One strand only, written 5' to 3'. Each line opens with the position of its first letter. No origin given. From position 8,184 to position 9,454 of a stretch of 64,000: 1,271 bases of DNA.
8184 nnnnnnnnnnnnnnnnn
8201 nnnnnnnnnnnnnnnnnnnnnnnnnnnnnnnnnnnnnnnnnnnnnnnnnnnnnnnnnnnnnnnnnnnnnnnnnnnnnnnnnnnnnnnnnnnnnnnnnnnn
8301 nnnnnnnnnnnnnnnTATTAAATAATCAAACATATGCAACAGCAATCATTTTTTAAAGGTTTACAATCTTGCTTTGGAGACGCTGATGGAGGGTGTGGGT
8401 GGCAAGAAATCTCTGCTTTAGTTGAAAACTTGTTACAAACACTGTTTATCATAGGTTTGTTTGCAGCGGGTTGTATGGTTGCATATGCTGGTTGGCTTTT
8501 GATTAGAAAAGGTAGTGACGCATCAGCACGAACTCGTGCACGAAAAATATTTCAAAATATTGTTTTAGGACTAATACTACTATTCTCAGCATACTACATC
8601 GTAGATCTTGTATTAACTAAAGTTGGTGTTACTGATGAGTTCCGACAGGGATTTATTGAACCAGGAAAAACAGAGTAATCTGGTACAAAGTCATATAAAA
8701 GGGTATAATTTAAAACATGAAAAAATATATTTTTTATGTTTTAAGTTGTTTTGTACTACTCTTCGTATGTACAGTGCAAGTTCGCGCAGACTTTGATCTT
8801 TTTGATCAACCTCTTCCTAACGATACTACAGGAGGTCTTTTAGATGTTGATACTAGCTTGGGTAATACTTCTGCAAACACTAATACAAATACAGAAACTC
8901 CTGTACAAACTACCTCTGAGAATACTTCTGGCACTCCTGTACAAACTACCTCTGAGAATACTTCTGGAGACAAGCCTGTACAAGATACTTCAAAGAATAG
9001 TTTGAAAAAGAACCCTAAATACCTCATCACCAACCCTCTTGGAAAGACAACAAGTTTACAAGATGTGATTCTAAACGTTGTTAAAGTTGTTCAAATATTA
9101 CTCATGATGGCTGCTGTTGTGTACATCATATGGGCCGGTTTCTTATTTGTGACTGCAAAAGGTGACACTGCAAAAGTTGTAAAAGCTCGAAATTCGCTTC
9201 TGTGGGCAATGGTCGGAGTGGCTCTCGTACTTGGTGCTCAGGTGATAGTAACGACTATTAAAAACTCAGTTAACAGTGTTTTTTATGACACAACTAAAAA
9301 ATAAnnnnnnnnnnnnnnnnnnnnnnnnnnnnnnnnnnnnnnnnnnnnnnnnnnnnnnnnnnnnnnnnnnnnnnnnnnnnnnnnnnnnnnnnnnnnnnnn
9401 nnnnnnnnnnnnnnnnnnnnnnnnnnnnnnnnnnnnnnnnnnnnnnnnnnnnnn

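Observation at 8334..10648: Tandem array of five TrbC/VirB2-like pilin paralogs with hypervariable N-terminal regions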

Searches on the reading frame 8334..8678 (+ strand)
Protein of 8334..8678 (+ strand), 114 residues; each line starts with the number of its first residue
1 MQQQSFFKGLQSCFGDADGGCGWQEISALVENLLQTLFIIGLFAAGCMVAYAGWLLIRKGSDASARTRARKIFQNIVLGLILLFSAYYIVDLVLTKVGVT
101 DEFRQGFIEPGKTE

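Call 3: search_protein_families(library=pfam, proteins=[window:8334-8678:+], max_evalue=1)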
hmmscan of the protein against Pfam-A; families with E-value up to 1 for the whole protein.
window:8334-8678:+ (114 aa): 8 families
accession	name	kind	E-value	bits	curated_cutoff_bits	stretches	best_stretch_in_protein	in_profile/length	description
PF18895.5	T4SS_pilin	-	1.6e-05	25.3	26.6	1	25-92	4-70/71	Type IV secretion system pilin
PF04956.18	TrbC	-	0.0019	18.8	27.9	1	20-92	34-97/98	TrbC/VIRB2 pilin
PF23396.1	DUF7103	-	0.0031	18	27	1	25-83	18-76/159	Family of unknown function (DUF7103)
PF01566.24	Nramp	-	0.011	15.2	29.8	0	27-50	247-270/357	Natural resistance-associated macrophage protein-like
PF04515.18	Choline_transpo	-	0.034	13.8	26.9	1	28-95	245-308/326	Plasma-membrane choline transporter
PF06570.16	DUF1129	-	0.12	12.4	29.1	1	34-96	114-174/207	Protein of unknown function (DUF1129)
PF05412.18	Peptidase_C33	-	0.13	12.7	25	1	17-39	6-28/108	Equine arterivirus Nsp2-type cysteine proteinase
PF18928.5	DUF5677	-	0.22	12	27.1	1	38-77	3-42/166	Family of unknown function (DUF5677)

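Call 63: search_protein_families(library=ncbifam, proteins=[window:8334-8678:+], max_evalue=0.1)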
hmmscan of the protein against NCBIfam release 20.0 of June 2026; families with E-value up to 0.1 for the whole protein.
window:8334-8678:+ (114 aa): 1 family
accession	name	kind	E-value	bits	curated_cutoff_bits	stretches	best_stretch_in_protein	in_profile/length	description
NF045849.1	ICE_MMCAP2_0565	equivalog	0.00096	18.8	40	1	25-95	8-78/80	Mbov_0395 family pilin-like conjugal transfer protein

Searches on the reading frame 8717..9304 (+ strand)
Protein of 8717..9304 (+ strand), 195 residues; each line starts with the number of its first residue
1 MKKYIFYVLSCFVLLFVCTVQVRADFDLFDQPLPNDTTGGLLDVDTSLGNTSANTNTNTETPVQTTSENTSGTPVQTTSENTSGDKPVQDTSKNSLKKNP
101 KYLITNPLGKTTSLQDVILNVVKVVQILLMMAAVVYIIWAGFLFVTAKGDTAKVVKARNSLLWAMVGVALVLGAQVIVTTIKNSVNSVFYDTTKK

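Call 3: search_protein_families(library=pfam, proteins=[window:8717-9304:+], max_evalue=1)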
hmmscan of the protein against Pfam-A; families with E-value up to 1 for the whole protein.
window:8717-9304:+ (195 aa): 5 families
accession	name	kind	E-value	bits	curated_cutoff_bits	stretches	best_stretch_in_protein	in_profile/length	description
PF18895.5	T4SS_pilin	-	4.1e-10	40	26.6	1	111-181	2-71/71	Type IV secretion system pilin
PF04956.18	TrbC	-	0.00085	19.9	27.9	1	112-181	35-98/98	TrbC/VIRB2 pilin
PF06664.17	WLS-like_TM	-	0.0024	17.7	28.3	1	109-183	131-214/247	Wntless-like, transmembrane domain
PF10754.15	DUF2569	-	0.0092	16.9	26.5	1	113-184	41-109/143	Protein of unknown function (DUF2569)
PF11712.13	Vma12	-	0.028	14.8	25.5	1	91-179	58-126/137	Endoplasmic reticulum-based factor for assembly of V-ATPase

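Call 14: find_encoding_contigs(protein=window:8717-9304:+, flank=10000, max_places=10)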
Protein window:8717-9304:+ (195 aa): no gene with exactly this product is on record in the collection.

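Call 63: search_protein_families(library=ncbifam, proteins=[window:8717-9304:+], max_evalue=0.1)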
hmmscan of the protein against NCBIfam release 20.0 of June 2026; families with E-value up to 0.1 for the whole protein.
window:8717-9304:+ (195 aa): 2 families
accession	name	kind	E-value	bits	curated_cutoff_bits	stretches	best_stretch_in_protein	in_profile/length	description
NF045849.1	ICE_MMCAP2_0565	equivalog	3.5e-05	23.4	40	1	111-183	6-78/80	Mbov_0395 family pilin-like conjugal transfer protein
NF046050.1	CPBP_fam_MroQ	equivalog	0.01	15.2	270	1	111-185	32-106/243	intramembrane glutamic endopeptidase MroQ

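Call 82: search_dna_similar(query=window:8717-9304:+, collection=plasmids, mode=protein, max_evalue=10, max_rows=15)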
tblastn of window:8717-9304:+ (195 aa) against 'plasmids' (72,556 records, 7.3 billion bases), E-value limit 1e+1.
Records with a match: 1; places in all: 1; records where one place covers at least 80% of the query: 0.
Best place of each record, by identity: <60% 1.
By first word of the organism name: Pontibacillus 1.
By predicted mobility (MOB-suite, as given by PLSDB): non-mobilizable 1.
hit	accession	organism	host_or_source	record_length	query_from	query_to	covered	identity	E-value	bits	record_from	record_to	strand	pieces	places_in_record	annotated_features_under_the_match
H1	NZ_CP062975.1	Pontibacillus sp. ALD_SL1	mangrove mud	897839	69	184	59%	28.9%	2e-3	45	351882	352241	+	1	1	Mbov_0395 family pilin-like conjugal transfer protein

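Call 84: get_annotated_region(hit=H1, flank=12000)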
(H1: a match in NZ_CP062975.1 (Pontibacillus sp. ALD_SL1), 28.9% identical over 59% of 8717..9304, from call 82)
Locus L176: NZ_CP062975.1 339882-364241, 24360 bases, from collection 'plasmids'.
description: Pontibacillus sp. ALD_SL1 plasmid unnamed, complete sequence
organism: Pontibacillus sp. ALD_SL1 (NCBI taxid 2777185)
taxonomy: Bacteria; Bacillota; Bacilli; Bacillales; Bacillaceae; Pontibacillus; Pontibacillus sp. ALD SL1
host: -; source: mangrove mud; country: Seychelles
typing (MOB-suite, as given by PLSDB): non-mobilizable
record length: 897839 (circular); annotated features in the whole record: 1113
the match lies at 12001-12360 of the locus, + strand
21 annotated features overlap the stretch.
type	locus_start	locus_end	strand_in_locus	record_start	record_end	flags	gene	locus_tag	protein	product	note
CDS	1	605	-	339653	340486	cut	-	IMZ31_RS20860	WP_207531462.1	sigma factor-like helix-turn-helix DNA-binding protein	GO:0006352 - DNA-templated transcription initiation [Evidence IEA]; GO:0006355 - regulation of DNA-templated ...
CDS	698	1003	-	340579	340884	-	-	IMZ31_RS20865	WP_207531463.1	hypothetical protein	-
CDS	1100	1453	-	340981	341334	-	-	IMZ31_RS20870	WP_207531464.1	hypothetical protein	-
CDS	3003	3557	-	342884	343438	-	-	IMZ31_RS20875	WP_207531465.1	hypothetical protein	-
CDS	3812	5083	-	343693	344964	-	-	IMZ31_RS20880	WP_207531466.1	hypothetical protein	-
CDS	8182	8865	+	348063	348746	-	-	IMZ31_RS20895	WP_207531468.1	chemotaxis protein CheW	GO:0006935 - chemotaxis [Evidence IEA]; GO:0007165 - signal transduction [Evidence IEA]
CDS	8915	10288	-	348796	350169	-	-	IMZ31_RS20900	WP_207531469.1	hypothetical protein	-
CDS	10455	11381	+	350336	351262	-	-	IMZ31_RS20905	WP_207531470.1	hypothetical protein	-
CDS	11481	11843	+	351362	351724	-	-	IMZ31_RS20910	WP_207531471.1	hypothetical protein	-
CDS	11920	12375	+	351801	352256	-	-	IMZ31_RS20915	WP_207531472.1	Mbov_0395 family pilin-like conjugal transfer protein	-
CDS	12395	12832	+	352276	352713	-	-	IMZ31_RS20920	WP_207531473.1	hypothetical protein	-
CDS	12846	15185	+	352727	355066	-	-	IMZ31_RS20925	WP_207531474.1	hypothetical protein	-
CDS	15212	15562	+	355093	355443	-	-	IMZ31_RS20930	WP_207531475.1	hypothetical protein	-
CDS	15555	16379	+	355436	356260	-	-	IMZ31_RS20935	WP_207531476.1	hypothetical protein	-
CDS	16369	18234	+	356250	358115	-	-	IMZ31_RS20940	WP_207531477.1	VirB4-like conjugal transfer ATPase, CD1110 family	-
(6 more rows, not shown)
